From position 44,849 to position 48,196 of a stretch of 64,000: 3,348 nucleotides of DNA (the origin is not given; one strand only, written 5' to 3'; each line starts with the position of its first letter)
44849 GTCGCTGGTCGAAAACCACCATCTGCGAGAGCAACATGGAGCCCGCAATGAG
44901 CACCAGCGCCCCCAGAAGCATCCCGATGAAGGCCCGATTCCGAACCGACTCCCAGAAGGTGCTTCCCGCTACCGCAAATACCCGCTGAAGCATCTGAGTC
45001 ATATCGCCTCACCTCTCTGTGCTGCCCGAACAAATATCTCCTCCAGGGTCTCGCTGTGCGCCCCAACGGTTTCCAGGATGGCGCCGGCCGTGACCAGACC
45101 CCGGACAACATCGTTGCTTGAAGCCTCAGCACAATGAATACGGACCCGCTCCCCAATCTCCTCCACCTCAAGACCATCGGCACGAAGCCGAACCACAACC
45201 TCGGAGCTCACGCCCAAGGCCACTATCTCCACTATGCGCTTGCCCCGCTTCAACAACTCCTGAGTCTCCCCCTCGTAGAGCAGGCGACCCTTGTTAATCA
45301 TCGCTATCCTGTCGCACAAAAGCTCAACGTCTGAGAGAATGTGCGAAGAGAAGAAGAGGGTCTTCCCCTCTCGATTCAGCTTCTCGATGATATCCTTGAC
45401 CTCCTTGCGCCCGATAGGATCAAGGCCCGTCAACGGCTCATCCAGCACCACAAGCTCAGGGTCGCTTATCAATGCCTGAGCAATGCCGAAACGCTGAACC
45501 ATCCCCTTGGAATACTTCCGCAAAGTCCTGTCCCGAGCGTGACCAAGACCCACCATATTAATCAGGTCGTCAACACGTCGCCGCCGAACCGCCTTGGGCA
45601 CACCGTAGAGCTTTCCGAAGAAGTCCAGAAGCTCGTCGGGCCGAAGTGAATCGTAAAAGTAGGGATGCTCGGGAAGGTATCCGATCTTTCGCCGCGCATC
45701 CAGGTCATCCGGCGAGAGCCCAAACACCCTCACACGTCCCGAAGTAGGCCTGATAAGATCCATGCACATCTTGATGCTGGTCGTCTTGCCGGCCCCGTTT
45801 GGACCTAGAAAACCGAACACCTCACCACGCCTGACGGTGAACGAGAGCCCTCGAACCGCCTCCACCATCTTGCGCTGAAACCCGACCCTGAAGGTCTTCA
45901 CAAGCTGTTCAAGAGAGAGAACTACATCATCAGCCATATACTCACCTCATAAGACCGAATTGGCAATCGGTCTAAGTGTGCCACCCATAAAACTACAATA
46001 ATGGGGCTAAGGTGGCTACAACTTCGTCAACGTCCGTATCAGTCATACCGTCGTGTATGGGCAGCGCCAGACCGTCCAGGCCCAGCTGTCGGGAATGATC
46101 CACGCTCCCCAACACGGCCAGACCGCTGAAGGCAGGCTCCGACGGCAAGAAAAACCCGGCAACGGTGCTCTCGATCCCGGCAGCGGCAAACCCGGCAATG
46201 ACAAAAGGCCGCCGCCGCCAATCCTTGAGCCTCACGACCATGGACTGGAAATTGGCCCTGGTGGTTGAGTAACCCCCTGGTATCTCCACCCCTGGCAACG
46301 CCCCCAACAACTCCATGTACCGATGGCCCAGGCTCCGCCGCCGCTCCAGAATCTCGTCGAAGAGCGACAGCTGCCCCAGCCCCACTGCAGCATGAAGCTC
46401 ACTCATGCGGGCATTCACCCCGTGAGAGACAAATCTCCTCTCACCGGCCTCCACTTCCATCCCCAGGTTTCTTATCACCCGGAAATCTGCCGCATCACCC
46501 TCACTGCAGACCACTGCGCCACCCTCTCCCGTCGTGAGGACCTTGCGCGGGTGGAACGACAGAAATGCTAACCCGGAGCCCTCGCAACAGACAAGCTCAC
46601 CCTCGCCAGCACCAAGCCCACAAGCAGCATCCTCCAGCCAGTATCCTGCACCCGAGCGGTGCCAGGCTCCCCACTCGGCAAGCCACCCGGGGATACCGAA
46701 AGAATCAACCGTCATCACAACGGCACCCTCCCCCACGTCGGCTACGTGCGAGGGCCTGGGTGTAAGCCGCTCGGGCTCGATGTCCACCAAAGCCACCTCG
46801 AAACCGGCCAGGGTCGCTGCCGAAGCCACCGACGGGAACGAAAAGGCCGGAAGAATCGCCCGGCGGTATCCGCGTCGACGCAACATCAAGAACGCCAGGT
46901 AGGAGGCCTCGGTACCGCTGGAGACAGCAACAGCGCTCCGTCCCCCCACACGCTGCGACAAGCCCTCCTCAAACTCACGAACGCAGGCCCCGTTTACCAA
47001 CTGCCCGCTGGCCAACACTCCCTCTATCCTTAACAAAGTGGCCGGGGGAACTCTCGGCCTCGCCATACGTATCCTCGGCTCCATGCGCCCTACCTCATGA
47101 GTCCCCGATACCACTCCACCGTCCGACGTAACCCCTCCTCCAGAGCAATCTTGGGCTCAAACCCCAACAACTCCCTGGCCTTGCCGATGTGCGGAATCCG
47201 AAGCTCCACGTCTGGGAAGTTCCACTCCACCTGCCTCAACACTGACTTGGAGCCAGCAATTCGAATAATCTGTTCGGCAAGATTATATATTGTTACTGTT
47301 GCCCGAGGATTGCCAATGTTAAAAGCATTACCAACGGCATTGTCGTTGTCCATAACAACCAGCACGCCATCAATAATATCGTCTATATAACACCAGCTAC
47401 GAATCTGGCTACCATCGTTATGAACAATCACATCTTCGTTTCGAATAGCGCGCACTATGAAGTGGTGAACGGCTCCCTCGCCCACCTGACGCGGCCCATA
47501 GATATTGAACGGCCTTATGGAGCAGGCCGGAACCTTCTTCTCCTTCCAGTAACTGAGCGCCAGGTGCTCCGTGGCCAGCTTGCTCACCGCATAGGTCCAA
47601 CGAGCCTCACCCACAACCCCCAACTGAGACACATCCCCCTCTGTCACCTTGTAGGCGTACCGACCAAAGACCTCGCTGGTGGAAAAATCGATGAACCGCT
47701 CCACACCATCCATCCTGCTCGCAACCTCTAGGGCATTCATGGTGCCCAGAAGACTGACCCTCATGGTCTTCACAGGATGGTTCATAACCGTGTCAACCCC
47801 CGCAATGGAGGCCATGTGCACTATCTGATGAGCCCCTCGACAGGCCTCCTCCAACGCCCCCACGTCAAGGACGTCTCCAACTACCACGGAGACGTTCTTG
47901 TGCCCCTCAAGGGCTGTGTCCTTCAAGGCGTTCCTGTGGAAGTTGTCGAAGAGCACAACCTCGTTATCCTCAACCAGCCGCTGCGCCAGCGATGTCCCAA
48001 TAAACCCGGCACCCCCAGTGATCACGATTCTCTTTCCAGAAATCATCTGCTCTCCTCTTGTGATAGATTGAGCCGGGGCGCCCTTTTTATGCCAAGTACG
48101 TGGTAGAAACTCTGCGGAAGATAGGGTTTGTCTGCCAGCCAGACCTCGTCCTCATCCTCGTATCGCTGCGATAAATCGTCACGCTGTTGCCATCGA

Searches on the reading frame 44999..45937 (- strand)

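Call 13: search_protein_families(library=pfam, proteins=[window:44999-45937:-], max_evalue=0.01)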
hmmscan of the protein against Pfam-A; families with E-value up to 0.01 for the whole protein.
window:44999-45937:- (312 aa): 3 families
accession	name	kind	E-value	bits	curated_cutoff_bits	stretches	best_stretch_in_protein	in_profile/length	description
PF00005.33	ABC_tran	-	4.4e-27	95.8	25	1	29-169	2-136/137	ABC transporter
PF13304.12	AAA_21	-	1.8e-08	35.3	27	1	112-199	207-298/304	AAA domain, putative AbiEii toxin, Type IV TA system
PF13732.12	DrrA1-3_C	-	0.0054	17.8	27.4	0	232-305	11-80/81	ATP-binding protein DrrA1-3-like, C-terminal domain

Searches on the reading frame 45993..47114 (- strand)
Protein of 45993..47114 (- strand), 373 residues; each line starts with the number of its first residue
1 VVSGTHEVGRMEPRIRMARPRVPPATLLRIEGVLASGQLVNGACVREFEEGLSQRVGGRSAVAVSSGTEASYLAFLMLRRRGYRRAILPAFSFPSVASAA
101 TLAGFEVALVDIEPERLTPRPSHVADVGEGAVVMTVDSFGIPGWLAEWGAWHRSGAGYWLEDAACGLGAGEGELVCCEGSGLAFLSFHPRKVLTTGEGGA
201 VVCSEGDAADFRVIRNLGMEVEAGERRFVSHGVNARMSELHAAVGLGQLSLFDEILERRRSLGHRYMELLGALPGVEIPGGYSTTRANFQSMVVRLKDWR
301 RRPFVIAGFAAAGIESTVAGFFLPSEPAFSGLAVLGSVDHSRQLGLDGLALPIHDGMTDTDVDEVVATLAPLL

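Call 13: search_protein_families(library=pfam, proteins=[window:45993-47114:-], max_evalue=0.01)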
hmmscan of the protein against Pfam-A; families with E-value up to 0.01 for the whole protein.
window:45993-47114:- (373 aa): 2 families
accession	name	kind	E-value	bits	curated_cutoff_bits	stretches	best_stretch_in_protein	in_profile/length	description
PF01041.23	DegT_DnrJ_EryC1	-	5.2e-54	184.3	19.8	1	29-369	10-359/360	DegT/DnrJ/EryC1/StrS aminotransferase family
PF00155.27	Aminotran_1_2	-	0.01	15.5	19.7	0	46-114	45-122/361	Aminotransferase class I and II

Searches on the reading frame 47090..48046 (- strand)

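Call 13: search_protein_families(library=pfam, proteins=[window:47090-48046:-], max_evalue=0.01)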
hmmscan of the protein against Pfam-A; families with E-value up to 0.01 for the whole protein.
window:47090-48046:- (318 aa): 10 families
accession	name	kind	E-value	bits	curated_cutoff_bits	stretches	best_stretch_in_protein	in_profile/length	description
PF01370.27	Epimerase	-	4.5e-49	167.5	20.9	1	7-245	1-240/240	NAD dependent epimerase/dehydratase family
PF16363.11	GDP_Man_Dehyd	-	7.3e-43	147.7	27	1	9-309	2-332/332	GDP-mannose 4,6 dehydratase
PF01073.25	3Beta_HSD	-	5.6e-26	91.6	22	1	8-227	1-224/280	3-beta hydroxysteroid dehydrogenase/isomerase family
PF02719.21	Polysacc_synt_2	-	2.9e-13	50.1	20.2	1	7-123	1-128/293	Polysaccharide biosynthesis protein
PF07993.18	NAD_binding_4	-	2.3e-11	43.8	20.1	1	9-200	1-225/258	Male sterility protein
PF13460.12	NAD_binding_10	-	2.4e-10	41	27.2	1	11-128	1-103/184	NAD(P)H-binding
PF04321.23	RmlD_sub_bind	-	9.6e-09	35.2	27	1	6-268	2-235/287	RmlD substrate binding domain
PF05368.20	NmrA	-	0.00058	20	27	1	5-80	3-78/298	NmrA-like family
PF02254.24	TrkA_N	-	0.00079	20.2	23.8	1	12-68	5-58/116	TrkA-N domain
PF00106.31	adh_short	-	0.0019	18.2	26.6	1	5-76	1-75/195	short chain dehydrogenase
